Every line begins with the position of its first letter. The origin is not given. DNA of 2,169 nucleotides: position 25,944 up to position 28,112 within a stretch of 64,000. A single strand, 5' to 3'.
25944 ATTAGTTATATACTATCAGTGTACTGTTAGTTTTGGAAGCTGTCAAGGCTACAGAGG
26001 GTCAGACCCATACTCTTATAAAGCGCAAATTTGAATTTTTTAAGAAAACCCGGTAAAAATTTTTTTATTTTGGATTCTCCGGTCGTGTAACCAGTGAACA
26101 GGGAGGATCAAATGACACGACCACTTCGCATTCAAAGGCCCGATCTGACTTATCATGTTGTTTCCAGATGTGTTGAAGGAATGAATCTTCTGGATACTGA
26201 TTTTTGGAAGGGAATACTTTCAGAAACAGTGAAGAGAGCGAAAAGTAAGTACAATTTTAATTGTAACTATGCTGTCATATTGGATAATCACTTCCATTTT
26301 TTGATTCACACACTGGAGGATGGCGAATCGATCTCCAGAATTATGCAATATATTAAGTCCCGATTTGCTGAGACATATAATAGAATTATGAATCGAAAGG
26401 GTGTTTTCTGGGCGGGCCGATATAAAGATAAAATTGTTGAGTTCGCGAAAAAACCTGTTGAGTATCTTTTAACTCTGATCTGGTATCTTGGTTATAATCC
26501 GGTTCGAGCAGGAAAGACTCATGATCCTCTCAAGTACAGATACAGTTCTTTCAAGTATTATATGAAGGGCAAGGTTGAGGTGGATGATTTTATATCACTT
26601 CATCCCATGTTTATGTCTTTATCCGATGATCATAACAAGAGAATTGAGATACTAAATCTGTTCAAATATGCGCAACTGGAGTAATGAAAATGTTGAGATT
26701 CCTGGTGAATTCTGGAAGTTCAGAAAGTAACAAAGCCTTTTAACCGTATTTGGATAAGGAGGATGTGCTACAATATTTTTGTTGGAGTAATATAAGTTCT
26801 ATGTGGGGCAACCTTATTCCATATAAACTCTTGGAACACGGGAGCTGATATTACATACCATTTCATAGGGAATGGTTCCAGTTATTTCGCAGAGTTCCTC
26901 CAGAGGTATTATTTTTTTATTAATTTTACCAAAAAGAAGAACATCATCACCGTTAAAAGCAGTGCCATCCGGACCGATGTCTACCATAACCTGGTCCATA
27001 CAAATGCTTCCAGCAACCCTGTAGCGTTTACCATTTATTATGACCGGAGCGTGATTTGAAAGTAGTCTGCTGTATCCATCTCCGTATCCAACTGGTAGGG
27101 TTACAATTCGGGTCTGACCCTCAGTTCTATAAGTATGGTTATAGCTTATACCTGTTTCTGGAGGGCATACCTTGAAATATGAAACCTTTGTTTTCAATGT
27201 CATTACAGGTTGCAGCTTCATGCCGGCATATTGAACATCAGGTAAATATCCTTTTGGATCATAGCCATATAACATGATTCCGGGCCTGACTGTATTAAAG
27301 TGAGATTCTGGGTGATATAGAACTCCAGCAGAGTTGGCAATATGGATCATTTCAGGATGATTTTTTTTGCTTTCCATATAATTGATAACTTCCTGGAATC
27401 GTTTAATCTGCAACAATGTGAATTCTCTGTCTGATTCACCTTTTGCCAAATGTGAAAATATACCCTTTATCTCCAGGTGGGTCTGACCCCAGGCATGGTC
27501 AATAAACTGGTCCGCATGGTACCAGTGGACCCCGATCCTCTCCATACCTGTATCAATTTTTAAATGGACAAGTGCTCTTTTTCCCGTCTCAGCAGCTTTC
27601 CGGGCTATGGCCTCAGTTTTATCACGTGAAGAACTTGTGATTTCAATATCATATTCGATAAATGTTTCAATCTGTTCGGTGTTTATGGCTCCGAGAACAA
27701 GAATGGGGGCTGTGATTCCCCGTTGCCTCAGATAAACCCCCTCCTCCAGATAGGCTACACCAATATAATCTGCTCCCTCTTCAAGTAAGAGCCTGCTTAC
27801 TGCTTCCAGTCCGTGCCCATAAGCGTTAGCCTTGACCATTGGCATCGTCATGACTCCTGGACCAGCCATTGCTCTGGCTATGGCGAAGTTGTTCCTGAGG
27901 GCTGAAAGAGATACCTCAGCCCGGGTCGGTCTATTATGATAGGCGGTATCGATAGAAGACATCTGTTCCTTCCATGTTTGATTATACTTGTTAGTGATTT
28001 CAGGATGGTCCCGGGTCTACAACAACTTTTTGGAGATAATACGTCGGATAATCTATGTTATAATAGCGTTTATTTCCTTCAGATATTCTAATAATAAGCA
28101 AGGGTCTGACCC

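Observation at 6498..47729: An 11-bp palindrome, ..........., is iterated 17 times regardless of reading frame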

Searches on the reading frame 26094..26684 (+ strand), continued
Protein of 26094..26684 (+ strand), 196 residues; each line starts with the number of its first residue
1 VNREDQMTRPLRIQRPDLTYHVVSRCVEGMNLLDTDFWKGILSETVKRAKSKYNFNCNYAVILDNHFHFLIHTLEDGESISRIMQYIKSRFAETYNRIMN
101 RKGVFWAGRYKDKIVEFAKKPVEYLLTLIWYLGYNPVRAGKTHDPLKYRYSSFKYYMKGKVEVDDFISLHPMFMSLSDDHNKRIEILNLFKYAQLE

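Call 62: search_solved_structures(query=L307:9223-9753:-, max_evalue=1e-20, show_alignments=1)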
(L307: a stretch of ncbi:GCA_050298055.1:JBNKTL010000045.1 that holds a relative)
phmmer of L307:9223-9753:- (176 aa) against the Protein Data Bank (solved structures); distinct sequences matched with E-value up to 1e-20: 34.
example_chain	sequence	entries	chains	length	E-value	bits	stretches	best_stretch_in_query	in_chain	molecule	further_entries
1o4v_A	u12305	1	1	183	5.1e-53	182.6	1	3-171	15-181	phosphoribosylaminoimidazole mutase PurE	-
3opq_A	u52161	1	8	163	7.7e-46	159.2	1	3-150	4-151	Phosphoribosylaminoimidazole carboxylase,catalytic subunit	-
3oow_A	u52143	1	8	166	8.1e-46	159.1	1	3-150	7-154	Phosphoribosylaminoimidazole carboxylase,catalytic subunit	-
3ors_A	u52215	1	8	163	2.1e-44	154.5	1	4-158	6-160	N5-Carboxyaminoimidazole Ribonucleotide Mutase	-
1xmp_A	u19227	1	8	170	7e-44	152.8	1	2-146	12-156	phosphoribosylaminoimidazole carboxylase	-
4ay3_A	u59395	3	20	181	8.7e-44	152.5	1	2-146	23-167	N5-CARBOXYAMINOIMIDAZOLE RIBONUCLEOTIDE MUTASE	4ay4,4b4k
4grd_A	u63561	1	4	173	9.4e-44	152.4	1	3-142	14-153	Phosphoribosylaminoimidazole carboxylase catalytic subunit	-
4ycb_A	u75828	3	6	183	2.2e-43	151.3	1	3-146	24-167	N5-carboxyaminoimidazole ribonucleotide mutase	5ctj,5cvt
4ycd_A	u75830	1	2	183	2.2e-43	151.2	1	3-146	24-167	N5-carboxyaminoimidazole ribonucleotide mutase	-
4ycc_A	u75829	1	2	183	2.5e-43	151.1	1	3-146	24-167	N5-carboxyaminoimidazole ribonucleotide mutase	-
1u11_A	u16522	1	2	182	5.1e-43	150.1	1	3-146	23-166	PurE (N5-carboxyaminoimidazole Ribonucleotide Mutase)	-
2fw1_A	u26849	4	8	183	5.2e-43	150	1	3-146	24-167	N5-carboxyaminoimidazole ribonucleotide mutase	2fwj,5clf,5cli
4ycj_A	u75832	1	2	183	5.3e-43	150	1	3-146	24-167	N5-carboxyaminoimidazole ribonucleotide mutase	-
4zjy_A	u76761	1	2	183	1.3e-42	148.7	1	3-146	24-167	N5-carboxyaminoimidazole ribonucleotide mutase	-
4zc8_A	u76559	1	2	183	1.3e-42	148.7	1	3-146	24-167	N5-carboxyaminoimidazole ribonucleotide mutase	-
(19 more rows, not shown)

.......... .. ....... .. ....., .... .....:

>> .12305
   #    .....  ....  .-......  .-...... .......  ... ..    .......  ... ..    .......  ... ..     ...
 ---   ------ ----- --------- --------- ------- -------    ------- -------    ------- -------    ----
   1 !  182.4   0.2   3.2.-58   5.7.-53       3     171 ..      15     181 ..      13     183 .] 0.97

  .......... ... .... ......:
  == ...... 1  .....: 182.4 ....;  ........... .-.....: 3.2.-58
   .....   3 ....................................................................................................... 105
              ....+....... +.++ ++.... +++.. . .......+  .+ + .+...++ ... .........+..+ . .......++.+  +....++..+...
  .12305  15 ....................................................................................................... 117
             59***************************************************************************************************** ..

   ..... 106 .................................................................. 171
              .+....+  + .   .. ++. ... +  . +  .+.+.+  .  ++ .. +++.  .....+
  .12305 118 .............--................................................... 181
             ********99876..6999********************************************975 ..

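Call 70: predict_structure(alignment_id=A2)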
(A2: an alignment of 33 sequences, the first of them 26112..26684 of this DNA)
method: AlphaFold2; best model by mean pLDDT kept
length: 190 residues; sequences in the alignment: 33
mean_pLDDT: 93.2   pTM: 0.89
mean pLDDT of the five models: 93.2, 92.9, 92.8, 89.3, 88.6
residues with pLDDT >= 90: 167; 70-90: 11; 50-70: 10; < 50: 2
segments of 3 or more residues with pLDDT < 50: none
pLDDT, mean of each block of 10 residues (from residue 1): 83 98 96 98 97 98 98 98 98 96 94 97 95 95 94 73 95 95 74
secondary structure, 60 per line:
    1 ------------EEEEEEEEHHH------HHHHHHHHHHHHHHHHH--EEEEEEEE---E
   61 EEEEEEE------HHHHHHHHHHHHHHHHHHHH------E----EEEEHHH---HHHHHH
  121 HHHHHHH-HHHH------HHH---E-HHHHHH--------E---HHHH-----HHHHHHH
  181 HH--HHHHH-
elements in order: E13-20 H30-46 E49-56 E60-67 H74-93 E105-108 H115-127 H129-132 H147-152 H165-168 H174-182 H185-189

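Call 73: fold_search(model_id=the predicted structure, library=pdb)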
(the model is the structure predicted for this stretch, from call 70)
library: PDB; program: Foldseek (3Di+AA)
matches with E <= 10: 1069; with E <= 0.001: 29
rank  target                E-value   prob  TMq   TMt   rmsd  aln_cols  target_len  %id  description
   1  4er8_A                1.7e-08  1.00  0.65  0.74   4.8       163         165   19  Structure of the REP associates tyrosine transposase bound to a REP hairpin (released 2012-08-15)
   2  2xma_B                3.7e-05  1.00  0.48  0.65   6.9       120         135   14  DEINOCOCCUS RADIODURANS ISDRA2 TRANSPOSASE RIGHT END DNA COMPLEX (released 2010-10-13)
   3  2vjv_A                4.4e-05  1.00  0.46  0.67   4.9       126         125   13  Crystal structure of the IS608 transposase in complex with left end 26-mer DNA hairpin and a 6-mer DNA representing th (released 2008-02-19)
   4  2xma_E                4.6e-05  1.00  0.48  0.63   8.3       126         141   13  DEINOCOCCUS RADIODURANS ISDRA2 TRANSPOSASE RIGHT END DNA COMPLEX (released 2010-10-13)
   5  2xm3_A                5.2e-05  1.00  0.47  0.68   8.1       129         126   13  Deinococcus radiodurans ISDra2 Transposase Left end DNA complex (released 2010-10-13)
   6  2a6m_B                5.5e-05  1.00  0.46  0.57   8.6       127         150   12  Crystal Structure of the ISHp608 Transposase (released 2005-10-25)
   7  2xma_A                6.5e-05  1.00  0.48  0.64   6.9       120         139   14  DEINOCOCCUS RADIODURANS ISDRA2 TRANSPOSASE RIGHT END DNA COMPLEX (released 2010-10-13)
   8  2xo6_D                6.5e-05  1.00  0.47  0.67   6.8       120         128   14  DEINOCOCCUS RADIODURANS ISDRA2 TRANSPOSASE Y132F MUTANT COMPLEXED WITH LEFT END RECOGNITION AND CLEAVAGE SITE (released 2010-10-13)
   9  2xqc_D                8.1e-05  1.00  0.48  0.67   6.8       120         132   14  DEINOCOCCUS RADIODURANS ISDRA2 TRANSPOSASE COMPLEXED WITH LEFT END RECOGNITION AND CLEAVAGE SITE AND ZN (released 2010-10-13)
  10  2vih_B                8.1e-05  1.00  0.46  0.66   6.3       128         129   12  CRYSTAL STRUCTURE OF THE IS608 TRANSPOSASE IN COMPLEX WITH Left END 26-MER DNA (released 2008-02-19)
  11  2xm3_C                8.6e-05  1.00  0.48  0.68   6.9       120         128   14  Deinococcus radiodurans ISDra2 Transposase Left end DNA complex (released 2010-10-13)
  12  2xm3_D                9.1e-05  1.00  0.47  0.68   5.0       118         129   13  Deinococcus radiodurans ISDra2 Transposase Left end DNA complex (released 2010-10-13)
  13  2xo6_A                1.1e-04  1.00  0.47  0.65   6.9       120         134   14  DEINOCOCCUS RADIODURANS ISDRA2 TRANSPOSASE Y132F MUTANT COMPLEXED WITH LEFT END RECOGNITION AND CLEAVAGE SITE (released 2010-10-13)
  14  2xm3_B                1.1e-04  1.00  0.48  0.68   6.8       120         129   14  Deinococcus radiodurans ISDra2 Transposase Left end DNA complex (released 2010-10-13)
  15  2vju_A                1.4e-04  1.00  0.46  0.66   6.8       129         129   12  Crystal structure of the IS608 transposase in complex with the complete Right end 35-mer DNA and manganese (released 2008-02-19)
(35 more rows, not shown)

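Call 77: find_related_loci(query=A2, collection=viral_contigs, flank=10000)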
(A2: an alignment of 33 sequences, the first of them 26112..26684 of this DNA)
Query A2 (190 aa) in viral_contigs; peptide patterns used: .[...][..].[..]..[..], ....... (x = any residue, [..] = any of these).
37 stretches matched a pattern, but none encodes a relative of the query by tblastn (E <= 1e-3).

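Call 94: search_protein_representatives(alignment_id=A2)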
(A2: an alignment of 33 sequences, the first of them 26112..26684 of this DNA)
Query: 33 sequences, 196 profile positions. Proteins with E-value up to 0.001 (for the whole library): 31050; up to 1e-10: 9986; up to 1e-30: 98. The best 150 are listed.
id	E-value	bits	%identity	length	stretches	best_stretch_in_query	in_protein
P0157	1.0e-81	289.5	-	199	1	1-192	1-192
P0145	2.6e-80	284.9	-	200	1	1-192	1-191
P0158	1.9e-71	255.9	-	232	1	1-148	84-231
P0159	1.8e-69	249.6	-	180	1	17-195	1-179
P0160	2.6e-69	249.0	-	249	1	3-191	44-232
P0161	2.8e-69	248.9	-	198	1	1-192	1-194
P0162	1.6e-66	239.9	-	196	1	1-190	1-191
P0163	9.2e-66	237.4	-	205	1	1-192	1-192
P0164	3.8e-65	235.4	-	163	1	27-187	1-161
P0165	4.8e-64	231.8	-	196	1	1-192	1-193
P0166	4.4e-63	228.7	-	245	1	1-193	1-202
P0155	1.2e-62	227.3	-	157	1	1-156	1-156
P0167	1.7e-62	226.8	-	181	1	1-170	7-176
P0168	3.3e-61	222.5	-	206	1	1-192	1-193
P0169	9.7e-61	221.0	-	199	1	1-189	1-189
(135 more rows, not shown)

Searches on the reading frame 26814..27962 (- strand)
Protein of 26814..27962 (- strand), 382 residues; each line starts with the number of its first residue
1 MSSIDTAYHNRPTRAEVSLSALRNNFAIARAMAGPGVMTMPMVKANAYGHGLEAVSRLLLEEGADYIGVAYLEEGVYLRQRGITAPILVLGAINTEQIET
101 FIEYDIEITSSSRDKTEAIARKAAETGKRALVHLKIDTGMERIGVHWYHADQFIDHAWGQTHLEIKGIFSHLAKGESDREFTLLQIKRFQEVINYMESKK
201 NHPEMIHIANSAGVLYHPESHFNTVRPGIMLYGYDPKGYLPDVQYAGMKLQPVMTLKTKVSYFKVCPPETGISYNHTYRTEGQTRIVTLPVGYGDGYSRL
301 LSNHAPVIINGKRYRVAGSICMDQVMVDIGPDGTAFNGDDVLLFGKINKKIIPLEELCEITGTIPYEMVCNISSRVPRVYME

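Call 6: search_protein_families(library=pfam, proteins=[window:26814-27962:-])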
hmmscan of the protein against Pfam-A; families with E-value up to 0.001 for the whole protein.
window:26814-27962:- (382 aa): 2 families
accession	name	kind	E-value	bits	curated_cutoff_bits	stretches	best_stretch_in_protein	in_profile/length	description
PF01168.26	Ala_racemase_N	-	1.7e-67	227.8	24.1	1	17-236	1-220/220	Alanine racemase, N-terminal domain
PF00842.27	Ala_racemase_C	-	1.2e-43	148.2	25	1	253-380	1-127/127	Alanine racemase, C-terminal domain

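Call 53: search_solved_structures(query=window:26814-27962:-, max_evalue=1e-20, show_alignments=2)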
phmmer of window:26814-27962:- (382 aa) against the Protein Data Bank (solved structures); distinct sequences matched with E-value up to 1e-20: 49.
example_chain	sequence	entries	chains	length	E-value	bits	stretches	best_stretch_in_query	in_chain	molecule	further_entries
4y2w_A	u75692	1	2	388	1.1e-69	238.7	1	11-381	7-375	Alanine racemase 1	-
4luy_A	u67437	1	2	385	1.5e-69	238.3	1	12-382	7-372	Alanine racemase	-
4lus_A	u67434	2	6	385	1e-68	235.5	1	12-382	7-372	Alanine racemase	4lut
5irp_A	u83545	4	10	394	1.3e-67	231.9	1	15-381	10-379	Alanine racemase 2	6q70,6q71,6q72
8zpe_A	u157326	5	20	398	1.3e-67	231.9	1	15-381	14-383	Alanine racemase 2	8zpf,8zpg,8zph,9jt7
5yyc_A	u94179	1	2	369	1.6e-67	231.6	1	11-382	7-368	Alanine racemase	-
4a3q_A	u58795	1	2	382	7.9e-63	216.2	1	11-381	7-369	ALANINE RACEMASE 1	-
6g56_A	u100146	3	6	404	8.7e-63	216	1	11-381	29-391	Alanine racemase 1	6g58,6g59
3oo2_A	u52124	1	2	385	1.1e-62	215.7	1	11-381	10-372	Alanine racemase 1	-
1vfh_A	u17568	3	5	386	2.4e-61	211.3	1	12-381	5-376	alanine racemase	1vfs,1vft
2vd8_A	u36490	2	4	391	3.6e-61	210.7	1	9-381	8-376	ALANINE RACEMASE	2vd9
3ha1_A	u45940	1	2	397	4.5e-61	210.4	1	9-381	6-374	Alanine racemase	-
3s46_A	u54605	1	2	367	4.4e-60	207.1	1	9-380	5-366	Alanine racemase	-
5fac_A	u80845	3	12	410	3.7e-59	204.1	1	13-381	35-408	Alanine racemase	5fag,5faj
3e5p_A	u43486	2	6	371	6.1e-57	196.8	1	10-380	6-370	Alanine racemase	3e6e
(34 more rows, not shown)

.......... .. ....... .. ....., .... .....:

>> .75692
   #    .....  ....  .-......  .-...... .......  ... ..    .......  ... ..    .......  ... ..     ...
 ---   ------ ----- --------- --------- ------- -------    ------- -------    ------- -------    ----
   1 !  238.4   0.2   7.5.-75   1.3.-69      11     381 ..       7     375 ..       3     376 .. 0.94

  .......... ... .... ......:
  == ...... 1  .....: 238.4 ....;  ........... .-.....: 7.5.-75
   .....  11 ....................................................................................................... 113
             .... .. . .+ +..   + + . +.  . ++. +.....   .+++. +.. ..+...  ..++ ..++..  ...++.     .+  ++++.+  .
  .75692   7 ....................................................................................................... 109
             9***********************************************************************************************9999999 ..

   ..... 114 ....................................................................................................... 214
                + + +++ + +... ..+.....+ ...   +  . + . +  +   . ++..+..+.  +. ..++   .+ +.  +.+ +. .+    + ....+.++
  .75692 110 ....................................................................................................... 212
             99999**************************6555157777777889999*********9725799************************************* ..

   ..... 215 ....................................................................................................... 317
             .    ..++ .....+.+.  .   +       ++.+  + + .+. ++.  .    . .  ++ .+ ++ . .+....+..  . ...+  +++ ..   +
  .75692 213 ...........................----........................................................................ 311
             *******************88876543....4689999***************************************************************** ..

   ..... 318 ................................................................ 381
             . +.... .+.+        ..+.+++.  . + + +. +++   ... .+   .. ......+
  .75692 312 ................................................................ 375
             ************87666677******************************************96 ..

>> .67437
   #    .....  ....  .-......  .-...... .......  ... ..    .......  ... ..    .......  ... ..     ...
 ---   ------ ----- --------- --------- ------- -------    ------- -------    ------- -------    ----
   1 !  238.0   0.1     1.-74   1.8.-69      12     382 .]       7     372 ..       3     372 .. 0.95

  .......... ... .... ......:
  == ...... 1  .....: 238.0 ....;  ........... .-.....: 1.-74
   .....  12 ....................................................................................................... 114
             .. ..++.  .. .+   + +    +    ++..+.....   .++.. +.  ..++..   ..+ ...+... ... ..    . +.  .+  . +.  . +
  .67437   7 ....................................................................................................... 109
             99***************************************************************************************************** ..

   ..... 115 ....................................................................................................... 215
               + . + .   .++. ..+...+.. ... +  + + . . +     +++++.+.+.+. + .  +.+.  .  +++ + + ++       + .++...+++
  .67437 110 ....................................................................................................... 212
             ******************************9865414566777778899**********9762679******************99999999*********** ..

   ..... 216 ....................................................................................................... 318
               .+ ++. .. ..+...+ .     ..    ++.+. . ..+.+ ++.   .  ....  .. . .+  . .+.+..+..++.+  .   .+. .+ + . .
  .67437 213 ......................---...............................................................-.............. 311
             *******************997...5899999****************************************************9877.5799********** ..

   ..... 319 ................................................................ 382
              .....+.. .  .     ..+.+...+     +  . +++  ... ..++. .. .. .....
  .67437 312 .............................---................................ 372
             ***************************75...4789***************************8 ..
